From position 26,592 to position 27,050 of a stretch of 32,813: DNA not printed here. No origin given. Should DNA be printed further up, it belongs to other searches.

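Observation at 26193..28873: NlpC/P60 + LysW-like carrier + PLP enzyme + ATP-grasp ligase cassette occupying the murD slot of the dcw cluster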

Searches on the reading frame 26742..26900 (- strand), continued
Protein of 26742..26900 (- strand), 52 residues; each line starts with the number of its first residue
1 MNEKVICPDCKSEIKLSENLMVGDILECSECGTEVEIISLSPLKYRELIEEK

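Call 70: search_protein_families(library=ncbifam, proteins=[L092:9066-10565:+, L092:8131-9069:+, L092:10567-11535:+, L092:11526-12953:+, L092:7052-7582:-], max_evalue=0.00001)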
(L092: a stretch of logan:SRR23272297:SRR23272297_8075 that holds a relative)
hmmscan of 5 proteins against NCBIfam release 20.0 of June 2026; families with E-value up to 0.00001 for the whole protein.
L092:9066-10565:+ (499 aa): 20 families
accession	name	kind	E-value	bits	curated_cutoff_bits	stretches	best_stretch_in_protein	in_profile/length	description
TIGR01087.1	murD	equivalog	8.1e-61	206.4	211.95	1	133-490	88-440/441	UDP-N-acetylmuramoyl-L-alanine--D-glutamate ligase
NF001124.0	PRK00139.1-2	equivalog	1.7e-25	89.7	476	1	219-399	201-385/500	UDP-N-acetylmuramoyl-L-alanyl-D-glutamate--2,6-diaminopimelate ligase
NF001126.0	PRK00139.1-4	equivalog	4.6e-22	78.2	373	1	220-397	197-374/486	UDP-N-acetylmuramoyl-L-alanyl-D-glutamate--2,6-diaminopimelate ligase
TIGR01085.1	murE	subfamily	1.6e-21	76.8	257.3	1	219-398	180-365/472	UDP-N-acetylmuramyl-tripeptide synthetase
TIGR01082.1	murC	equivalog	2.8e-21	76.1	335.1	1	27-395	2-350/449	UDP-N-acetylmuramate--L-alanine ligase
NF008896.0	PRK11929.1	equivalog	9.5e-21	73.3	1023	1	216-398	679-868/965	bifunctional UDP-N-acetylmuramoyl-L-alanyl-D-glutamate--2,6-diaminopimelate ligase MurE/UDP-N-acetylmuramoyl-tripeptide--D-alanyl-D-alanine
TIGR01143.1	murF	subfamily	1e-20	74.1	288.6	1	144-466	70-402/418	UDP-N-acetylmuramoyl-tripeptide--D-alanyl-D-alanine ligase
NF053645.1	pMurC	equivalog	1.3e-15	57.1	560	0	315-374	312-372/492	pseudomurein biosynthesis peptide ligase pMurC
NF010628.0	PRK14022.1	equivalog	4.4e-14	52.1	536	1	219-475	203-460/483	UDP-N-acetylmuramoyl-L-alanyl-D-glutamate--L-lysine ligase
NF001123.0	PRK00139.1-1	equivalog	4.1e-13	48.8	586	1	219-423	199-409/493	UDP-N-acetylmuramoyl-L-alanyl-D-glutamate--2,6-diaminopimelate ligase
NF053646.1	pMurD1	equivalog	6.2e-12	44.9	610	1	139-397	100-357/465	pseudomurein biosynthesis peptide ligase pMurD1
NF053647.1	pMurD2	equivalog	1.1e-11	44.3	550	0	311-468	233-391/405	pseudomurein biosynthesis peptide ligase pMurD2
TIGR02068.2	cya_phycin_syn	equivalog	2.4e-11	42.4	850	1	219-354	567-715/862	cyanophycin synthetase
NF053648.1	pMurE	equivalog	1.5e-09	37.1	600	1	217-362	190-325/464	pseudomurein biosynthesis peptide ligase pMurE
NF008041.0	PRK10773.1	equivalog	7.1e-09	34.9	551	1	216-363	175-323/453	UDP-N-acetylmuramoyl-tripeptide--D-alanyl-D-alanine ligase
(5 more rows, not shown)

L092:8131-9069:+ (312 aa): 2 families
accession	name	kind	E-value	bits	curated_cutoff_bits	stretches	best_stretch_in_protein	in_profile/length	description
NF008096.1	PRK10838.1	equivalog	1.3e-20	73.9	186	1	194-308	77-185/189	bifunctional murein DD-endopeptidase/murein LD-carboxypeptidase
NF033742.1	NlpC_p60_RipB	exception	3.3e-09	36.7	335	1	211-293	112-191/206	NlpC/P60 family peptidoglycan endopeptidase RipB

L092:10567-11535:+ (322 aa): 20 families
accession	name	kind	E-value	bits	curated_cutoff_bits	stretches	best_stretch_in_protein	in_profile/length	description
NF004170.0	PRK05638.1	equivalog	5.5e-18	64.8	421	1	21-289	80-357/442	threonine synthase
NF005292.0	PRK06815.1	equivalog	2.7e-16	59.5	371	1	7-187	18-204/320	threonine/serine dehydratase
NF005035.0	PRK06450.1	equivalog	3.6e-16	58.9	301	1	21-289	65-336/338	threonine synthase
NF006050.0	PRK08197.1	equivalog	6.9e-14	51.4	303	1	18-289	93-383/406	threonine synthase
NF006094.0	PRK08246.1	subfamily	8.5e-12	45.1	331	1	9-147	22-166/310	serine/threonine dehydratase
NF006674.0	PRK09224.1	subfamily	8.8e-12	44.5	577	1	21-191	40-213/508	threonine ammonia-lyase IlvA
NF005680.0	PRK07476.1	equivalog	2.2e-11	43.3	413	1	19-185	36-204/326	hydroxyectoine utilization dehydratase EutB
TIGR01124.1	ilvA_2Cterm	equivalog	2.4e-11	42.9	411.3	1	21-193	32-207/499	threonine ammonia-lyase, biosynthetic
NF009130.0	PRK12483.1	subfamily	2.8e-11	42.7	801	1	20-194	51-228/521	threonine ammonia-lyase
NF006390.0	PRK08639.1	equivalog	2.9e-11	43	421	1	21-186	40-211/418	threonine ammonia-lyase IlvA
TIGR02079.1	THD1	equivalog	7.6e-11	41.4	440.55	1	20-181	30-198/410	threonine ammonia-lyase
NF005600.0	PRK07334.1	equivalog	1.6e-10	40.2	496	1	20-262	42-285/408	threonine ammonia-lyase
NF006205.0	PRK08329.1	equivalog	2.2e-10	40.1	358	1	20-288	71-344/347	threonine synthase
TIGR01127.1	ilvA_1Cterm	equivalog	4.2e-10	39.1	378.75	1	20-221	14-216/380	threonine ammonia-lyase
NF006389.0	PRK08638.1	equivalog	5.7e-09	35.4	453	1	21-269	42-293/333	bifunctional threonine ammonia-lyase/L-serine ammonia-lyase TdcB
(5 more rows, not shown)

L092:11526-12953:+ (475 aa): 4 families
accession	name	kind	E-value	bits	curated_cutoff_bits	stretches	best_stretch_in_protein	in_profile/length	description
NF005096.0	PRK06524.1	equivalog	2.2e-26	92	684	1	138-363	129-356/493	biotin carboxylase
TIGR01369.1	CPSaseII_lrg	equivalog_domain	5.2e-09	34.3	1027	1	131-336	649-847/1052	carbamoyl-phosphate synthase (glutamine-hydrolyzing) large subunit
NF005315.0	PRK06849.1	equivalog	2.4e-07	30.1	406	0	301-334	247-280/389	hypothetical protein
NF003671.0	PRK05294.1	equivalog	5.7e-06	24.2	599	0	133-336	648-844/1058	carbamoyl-phosphate synthase large subunit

L092:7052-7582:- (176 aa): 0 families

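Call 72: find_encoding_contigs(protein=P0493, flank=8000, max_places=3)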
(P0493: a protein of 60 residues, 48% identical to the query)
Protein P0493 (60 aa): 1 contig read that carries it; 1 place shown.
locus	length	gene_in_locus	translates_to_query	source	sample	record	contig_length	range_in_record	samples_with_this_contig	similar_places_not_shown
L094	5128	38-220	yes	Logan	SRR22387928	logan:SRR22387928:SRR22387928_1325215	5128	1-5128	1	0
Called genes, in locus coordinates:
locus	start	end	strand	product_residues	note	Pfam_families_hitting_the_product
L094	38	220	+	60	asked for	PF21344:Zn_ribbon_LysW (weak)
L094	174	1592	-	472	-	PF08245:Mur_ligase_M, PF02875:Mur_ligase_C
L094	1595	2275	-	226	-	-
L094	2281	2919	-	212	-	PF01569:PAP2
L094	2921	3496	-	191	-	PF00300:His_Phos_1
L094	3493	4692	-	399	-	PF08323:Glyco_transf_5 (faint), PF13439:Glyco_transf_4, PF13477:Glyco_trans_4_2 (weak), PF13579:Glyco_trans_4_4, PF20706:GT4-conflict, PF00982:Glyco_transf_20 (faint), PF00534:Glycos_transf_1, PF13692:Glyco_trans_1_4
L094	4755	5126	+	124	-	?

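Call 73: find_encoding_contigs(protein=P0454, flank=8000, max_places=3)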
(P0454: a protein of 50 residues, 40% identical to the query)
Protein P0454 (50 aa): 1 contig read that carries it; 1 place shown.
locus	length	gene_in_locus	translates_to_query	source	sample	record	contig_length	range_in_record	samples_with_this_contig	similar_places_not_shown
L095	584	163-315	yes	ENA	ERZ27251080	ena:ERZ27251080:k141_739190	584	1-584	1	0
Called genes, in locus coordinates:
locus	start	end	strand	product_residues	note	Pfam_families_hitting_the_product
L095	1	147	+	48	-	?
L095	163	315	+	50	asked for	PF21344:Zn_ribbon_LysW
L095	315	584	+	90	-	?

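Call 74: find_encoding_contigs(protein=P0498, flank=8000, max_places=3)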
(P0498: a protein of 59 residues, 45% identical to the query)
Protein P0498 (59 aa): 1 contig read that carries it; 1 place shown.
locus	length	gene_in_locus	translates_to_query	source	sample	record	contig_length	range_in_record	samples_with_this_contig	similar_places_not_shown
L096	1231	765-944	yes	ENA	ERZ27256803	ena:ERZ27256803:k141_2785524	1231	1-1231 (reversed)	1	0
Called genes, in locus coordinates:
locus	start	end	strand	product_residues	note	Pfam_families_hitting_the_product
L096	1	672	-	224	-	?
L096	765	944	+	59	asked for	PF21344:Zn_ribbon_LysW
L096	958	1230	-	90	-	?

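Call 76: find_encoding_contigs(protein=P0473, flank=9000, max_places=2)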
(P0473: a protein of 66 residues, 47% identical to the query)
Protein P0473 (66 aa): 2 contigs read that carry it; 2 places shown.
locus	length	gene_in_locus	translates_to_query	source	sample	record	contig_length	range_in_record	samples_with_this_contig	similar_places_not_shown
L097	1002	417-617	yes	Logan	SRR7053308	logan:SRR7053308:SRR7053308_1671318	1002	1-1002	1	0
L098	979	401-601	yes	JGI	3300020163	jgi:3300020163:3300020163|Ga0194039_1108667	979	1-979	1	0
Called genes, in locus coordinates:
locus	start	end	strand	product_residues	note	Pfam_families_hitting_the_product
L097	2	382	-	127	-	?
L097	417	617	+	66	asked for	PF21344:Zn_ribbon_LysW (weak)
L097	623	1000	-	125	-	?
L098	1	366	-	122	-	?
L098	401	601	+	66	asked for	PF21344:Zn_ribbon_LysW (weak)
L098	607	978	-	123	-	?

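Call 77: find_encoding_contigs(protein=P0436, flank=9000, max_places=2)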
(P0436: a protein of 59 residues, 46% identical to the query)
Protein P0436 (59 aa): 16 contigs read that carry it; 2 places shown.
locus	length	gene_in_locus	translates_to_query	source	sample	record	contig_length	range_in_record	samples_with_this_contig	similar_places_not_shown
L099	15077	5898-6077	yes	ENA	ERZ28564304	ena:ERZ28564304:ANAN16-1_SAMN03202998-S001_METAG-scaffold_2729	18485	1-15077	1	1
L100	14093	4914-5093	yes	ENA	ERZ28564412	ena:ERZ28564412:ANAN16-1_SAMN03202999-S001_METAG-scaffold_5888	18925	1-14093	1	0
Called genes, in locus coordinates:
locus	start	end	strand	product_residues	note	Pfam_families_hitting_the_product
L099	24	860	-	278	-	-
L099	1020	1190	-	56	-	-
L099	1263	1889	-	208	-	PF13483:Lactamase_B_3, PF12706:Lactamase_B_2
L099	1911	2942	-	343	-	PF01594:AI-2E_transport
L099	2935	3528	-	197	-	-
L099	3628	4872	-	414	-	PF02655:ATP-grasp_3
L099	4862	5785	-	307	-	PF00291:PALP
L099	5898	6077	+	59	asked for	PF08271:Zn_Ribbon_TF, PF21344:Zn_ribbon_LysW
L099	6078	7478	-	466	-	PF02875:Mur_ligase_C (faint), PF08245:Mur_ligase_M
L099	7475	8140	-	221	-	PF00877:NLPC_P60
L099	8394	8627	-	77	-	PF17479:DUF3048_C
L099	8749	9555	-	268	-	-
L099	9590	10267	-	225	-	PF01386:Ribosomal_L25p, PF14693:Ribosomal_TL5_C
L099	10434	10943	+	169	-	-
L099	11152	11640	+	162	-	-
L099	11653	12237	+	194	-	-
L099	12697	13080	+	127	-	-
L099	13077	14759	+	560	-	PF13632:Glyco_trans_2_3 (weak)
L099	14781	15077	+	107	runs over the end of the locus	-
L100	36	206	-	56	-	-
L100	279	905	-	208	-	PF13483:Lactamase_B_3, PF12706:Lactamase_B_2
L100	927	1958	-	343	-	PF01594:AI-2E_transport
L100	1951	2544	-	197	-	-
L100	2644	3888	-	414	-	PF02655:ATP-grasp_3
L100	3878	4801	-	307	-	PF00291:PALP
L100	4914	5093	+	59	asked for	PF08271:Zn_Ribbon_TF, PF21344:Zn_ribbon_LysW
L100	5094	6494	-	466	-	PF02875:Mur_ligase_C (faint), PF08245:Mur_ligase_M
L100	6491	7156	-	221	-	PF00877:NLPC_P60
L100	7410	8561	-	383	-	PF11258:DUF3048, PF17479:DUF3048_C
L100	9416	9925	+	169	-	-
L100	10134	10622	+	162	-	-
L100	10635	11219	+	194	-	-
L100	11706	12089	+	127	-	-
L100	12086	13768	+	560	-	PF13632:Glyco_trans_2_3 (weak)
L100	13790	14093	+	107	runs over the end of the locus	-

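Call 78: find_encoding_contigs(protein=P0386, flank=9000, max_places=2)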
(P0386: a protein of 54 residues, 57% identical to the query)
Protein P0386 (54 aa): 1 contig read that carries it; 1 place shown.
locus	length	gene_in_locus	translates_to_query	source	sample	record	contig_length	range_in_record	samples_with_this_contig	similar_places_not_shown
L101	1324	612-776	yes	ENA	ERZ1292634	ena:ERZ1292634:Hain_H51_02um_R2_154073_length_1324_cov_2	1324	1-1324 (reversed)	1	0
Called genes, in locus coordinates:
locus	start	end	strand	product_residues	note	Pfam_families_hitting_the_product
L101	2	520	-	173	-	?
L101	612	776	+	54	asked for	PF21344:Zn_ribbon_LysW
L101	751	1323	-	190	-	?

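Call 79: search_protein_families(library=ncbifam, proteins=[L099:6078-7478:-, L094:174-1592:-, L099:7475-8140:-, L099:3628-4872:-, L099:4862-5785:-], max_evalue=1e-8)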
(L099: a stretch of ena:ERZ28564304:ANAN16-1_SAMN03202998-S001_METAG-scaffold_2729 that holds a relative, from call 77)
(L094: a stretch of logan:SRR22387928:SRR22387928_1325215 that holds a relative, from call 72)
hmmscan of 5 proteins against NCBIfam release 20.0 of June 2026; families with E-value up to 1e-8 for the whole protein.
L099:6078-7478:- (466 aa): 20 families
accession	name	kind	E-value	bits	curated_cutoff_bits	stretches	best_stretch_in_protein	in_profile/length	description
TIGR01087.1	murD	equivalog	2e-74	251.3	211.95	1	77-452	52-425/441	UDP-N-acetylmuramoyl-L-alanine--D-glutamate ligase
NF001126.0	PRK00139.1-4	equivalog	1.2e-33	116.4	373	1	111-352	81-347/486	UDP-N-acetylmuramoyl-L-alanyl-D-glutamate--2,6-diaminopimelate ligase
TIGR01085.1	murE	subfamily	9e-31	107.3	257.3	1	100-366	51-350/472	UDP-N-acetylmuramyl-tripeptide synthetase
TIGR01082.1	murC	equivalog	1.1e-27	97.2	335.1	1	74-353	46-323/449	UDP-N-acetylmuramate--L-alanine ligase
TIGR01143.1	murF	subfamily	1.4e-27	96.7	288.6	1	114-442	56-403/418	UDP-N-acetylmuramoyl-tripeptide--D-alanyl-D-alanine ligase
NF053645.1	pMurC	equivalog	2e-27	96.1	560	1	12-269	2-247/492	pseudomurein biosynthesis peptide ligase pMurC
NF053647.1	pMurD2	equivalog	1.6e-25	89.9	550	1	11-269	3-236/405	pseudomurein biosynthesis peptide ligase pMurD2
NF008896.0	PRK11929.1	equivalog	5.2e-23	80.8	1023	0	206-257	205-256/965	bifunctional UDP-N-acetylmuramoyl-L-alanyl-D-glutamate--2,6-diaminopimelate ligase MurE/UDP-N-acetylmuramoyl-tripeptide--D-alanyl-D-alanine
NF001124.0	PRK00139.1-2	equivalog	1.2e-22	80.4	476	1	205-366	201-369/500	UDP-N-acetylmuramoyl-L-alanyl-D-glutamate--2,6-diaminopimelate ligase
NF010628.0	PRK14022.1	equivalog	3.3e-21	75.6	536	1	184-352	180-346/483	UDP-N-acetylmuramoyl-L-alanyl-D-glutamate--L-lysine ligase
NF053648.1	pMurE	equivalog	4.8e-21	75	600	1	131-353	97-334/464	pseudomurein biosynthesis peptide ligase pMurE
NF001123.0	PRK00139.1-1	equivalog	7.5e-20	71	586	1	130-366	105-368/493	UDP-N-acetylmuramoyl-L-alanyl-D-glutamate--2,6-diaminopimelate ligase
TIGR02068.2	cya_phycin_syn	equivalog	8.6e-20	70.3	850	1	205-351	567-735/862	cyanophycin synthetase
NF053646.1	pMurD1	equivalog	1.3e-19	70.2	610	1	81-380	59-360/465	pseudomurein biosynthesis peptide ligase pMurD1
NF010623.0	PRK14016.1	subfamily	1.5e-18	66.4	877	1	205-353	568-739/871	cyanophycin synthetase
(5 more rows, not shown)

L094:174-1592:- (472 aa): 12 families
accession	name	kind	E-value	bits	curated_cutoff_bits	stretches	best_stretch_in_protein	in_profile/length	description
TIGR01087.1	murD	equivalog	9.1e-55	186.5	211.95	1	109-443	76-422/441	UDP-N-acetylmuramoyl-L-alanine--D-glutamate ligase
NF001126.0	PRK00139.1-4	equivalog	1.5e-18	66.6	373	1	134-374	102-382/486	UDP-N-acetylmuramoyl-L-alanyl-D-glutamate--2,6-diaminopimelate ligase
TIGR01085.1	murE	subfamily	1.9e-16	60.1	257.3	1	133-372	82-370/472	UDP-N-acetylmuramyl-tripeptide synthetase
TIGR01143.1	murF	subfamily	5.3e-16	58.6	288.6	1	126-361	64-319/418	UDP-N-acetylmuramoyl-tripeptide--D-alanyl-D-alanine ligase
NF001124.0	PRK00139.1-2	equivalog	3e-14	52.6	476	1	136-370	109-387/500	UDP-N-acetylmuramoyl-L-alanyl-D-glutamate--2,6-diaminopimelate ligase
TIGR01082.1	murC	equivalog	1.1e-13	51.1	335.1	1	12-281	1-244/449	UDP-N-acetylmuramate--L-alanine ligase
NF001123.0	PRK00139.1-1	equivalog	9.5e-12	44.3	586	0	134-283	105-272/493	UDP-N-acetylmuramoyl-L-alanyl-D-glutamate--2,6-diaminopimelate ligase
NF008896.0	PRK11929.1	equivalog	2.2e-11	42.3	1023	1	135-273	111-272/965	bifunctional UDP-N-acetylmuramoyl-L-alanyl-D-glutamate--2,6-diaminopimelate ligase MurE/UDP-N-acetylmuramoyl-tripeptide--D-alanyl-D-alanine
NF053645.1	pMurC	equivalog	9.7e-11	41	560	0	15-277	3-252/492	pseudomurein biosynthesis peptide ligase pMurC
NF033197.0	F430_CfbE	equivalog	2.6e-10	39.9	250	1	133-437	96-426/430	coenzyme F430 synthase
NF053647.1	pMurD2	equivalog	8.1e-10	38.1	550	1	126-407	89-355/405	pseudomurein biosynthesis peptide ligase pMurD2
NF053646.1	pMurD1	equivalog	8.5e-10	37.9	610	1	112-344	85-333/465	pseudomurein biosynthesis peptide ligase pMurD1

L099:7475-8140:- (221 aa): 6 families
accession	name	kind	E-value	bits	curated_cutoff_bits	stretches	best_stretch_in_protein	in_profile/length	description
NF008096.1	PRK10838.1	equivalog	1.2e-22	80.6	186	1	106-220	74-186/189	bifunctional murein DD-endopeptidase/murein LD-carboxypeptidase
NF038345.1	wall_hydro_RipC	exception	1.2e-14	54.6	425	1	112-195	263-342/362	peptidoglycan hydrolase RipC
NF010495.0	PRK13914.1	equivalog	1.8e-13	50.3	647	1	111-194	377-458/481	invasion associated endopeptidase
NF040678.1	EntFM_CwpFM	equivalog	1.1e-12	47.8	720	1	110-205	322-416/430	enterotoxin EntFM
NF033742.1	NlpC_p60_RipB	exception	1.7e-12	47.4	335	1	121-203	111-190/206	NlpC/P60 family peptidoglycan endopeptidase RipB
NF046048.1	NlpC_P60_DIP1281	equivalog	2.4e-09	36.6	517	1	123-199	496-569/587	DIP1281 family NlpC/P60 protein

L099:3628-4872:- (414 aa): 2 families
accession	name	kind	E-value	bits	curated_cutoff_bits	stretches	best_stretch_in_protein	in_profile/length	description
NF005096.0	PRK06524.1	equivalog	5e-17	61.2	684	1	61-337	90-385/493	biotin carboxylase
NF009403.0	PRK12767.1-2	equivalog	1.9e-09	37.2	286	0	89-201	87-197/342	carbamoyl phosphate synthase-like protein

L099:4862-5785:- (307 aa): 7 families
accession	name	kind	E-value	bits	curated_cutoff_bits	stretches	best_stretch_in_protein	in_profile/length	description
NF004170.0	PRK05638.1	equivalog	1.6e-29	102.7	421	1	9-290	79-369/442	threonine synthase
NF006205.0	PRK08329.1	equivalog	5.1e-29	101.4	358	1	9-264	71-327/347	threonine synthase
NF006050.0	PRK08197.1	equivalog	6.8e-18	64.6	303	1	11-263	97-364/406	threonine synthase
NF005035.0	PRK06450.1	equivalog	1.3e-16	60.4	301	1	6-264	61-325/338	threonine synthase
NF004996.0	PRK06381.1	equivalog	2e-13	50.1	266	1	11-275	32-316/319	threonine synthase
TIGR03945.1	PLP_SbnA_fam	equivalog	1.4e-10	40.7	349.95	1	9-93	21-109/304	2,3-diaminopropionate biosynthesis protein SbnA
NF006674.0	PRK09224.1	subfamily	9.9e-09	34.4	577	0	11-150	41-186/508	threonine ammonia-lyase IlvA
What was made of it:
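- On NlpC/P60 peptidase superfamily: Orthologs in L092 and L099 hit the MepS model at E 1e-20 to 1e-22 (calls 70, 79).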

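Call 80: list_cluster_members(proteins=[L099:6078-7478:-, L099:3628-4872:-, L099:9590-10267:-, L092:9066-10565:+, L092:11526-12953:+, L094:174-1592:-, L092:5312-7045:+])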
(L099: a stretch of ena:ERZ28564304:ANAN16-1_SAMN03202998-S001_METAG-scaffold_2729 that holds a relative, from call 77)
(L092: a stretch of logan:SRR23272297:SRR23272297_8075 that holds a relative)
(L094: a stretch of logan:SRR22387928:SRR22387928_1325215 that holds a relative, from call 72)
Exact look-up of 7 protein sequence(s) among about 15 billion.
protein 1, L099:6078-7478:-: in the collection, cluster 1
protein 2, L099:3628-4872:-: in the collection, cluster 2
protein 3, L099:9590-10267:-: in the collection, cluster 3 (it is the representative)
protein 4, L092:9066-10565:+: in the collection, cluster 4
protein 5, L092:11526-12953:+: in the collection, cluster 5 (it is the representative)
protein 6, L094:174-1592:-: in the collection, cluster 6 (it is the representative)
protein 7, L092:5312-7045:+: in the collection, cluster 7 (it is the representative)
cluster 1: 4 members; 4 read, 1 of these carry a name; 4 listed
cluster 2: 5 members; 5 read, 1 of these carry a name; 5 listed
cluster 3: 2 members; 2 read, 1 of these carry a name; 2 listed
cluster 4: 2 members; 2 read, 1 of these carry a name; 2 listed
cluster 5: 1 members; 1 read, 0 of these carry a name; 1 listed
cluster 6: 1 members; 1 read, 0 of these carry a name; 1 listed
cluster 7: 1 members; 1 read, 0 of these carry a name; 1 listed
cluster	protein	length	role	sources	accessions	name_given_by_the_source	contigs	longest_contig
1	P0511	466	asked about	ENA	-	-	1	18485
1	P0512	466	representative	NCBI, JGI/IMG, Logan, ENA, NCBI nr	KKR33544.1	MAG: UDP-N-acetylmuramoylalanine-D-glutamate ligase [candidate division CPR2 bacterium ...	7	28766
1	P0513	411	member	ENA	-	-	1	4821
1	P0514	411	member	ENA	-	-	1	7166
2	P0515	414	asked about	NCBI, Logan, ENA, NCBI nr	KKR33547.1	MAG: hypothetical protein UT66_C0037G0012 [candidate division CPR2 bacterium ...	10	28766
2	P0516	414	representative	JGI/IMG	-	-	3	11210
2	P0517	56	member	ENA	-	-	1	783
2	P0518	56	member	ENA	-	-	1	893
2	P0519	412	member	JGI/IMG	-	-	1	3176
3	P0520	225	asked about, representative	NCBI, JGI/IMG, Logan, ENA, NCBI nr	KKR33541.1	MAG: ribosomal 5S rRNA E-loop binding protein Ctc/L25/TL5, large subunit ribosomal ...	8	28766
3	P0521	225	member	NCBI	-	-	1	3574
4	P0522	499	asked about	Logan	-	-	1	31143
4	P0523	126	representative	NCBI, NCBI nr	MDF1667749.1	MAG: hypothetical protein P1V97_38790, partial [Planctomycetota bacterium] | hypothetical protein [Planctomycetota bacterium]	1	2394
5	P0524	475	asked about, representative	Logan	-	-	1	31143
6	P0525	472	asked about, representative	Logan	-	-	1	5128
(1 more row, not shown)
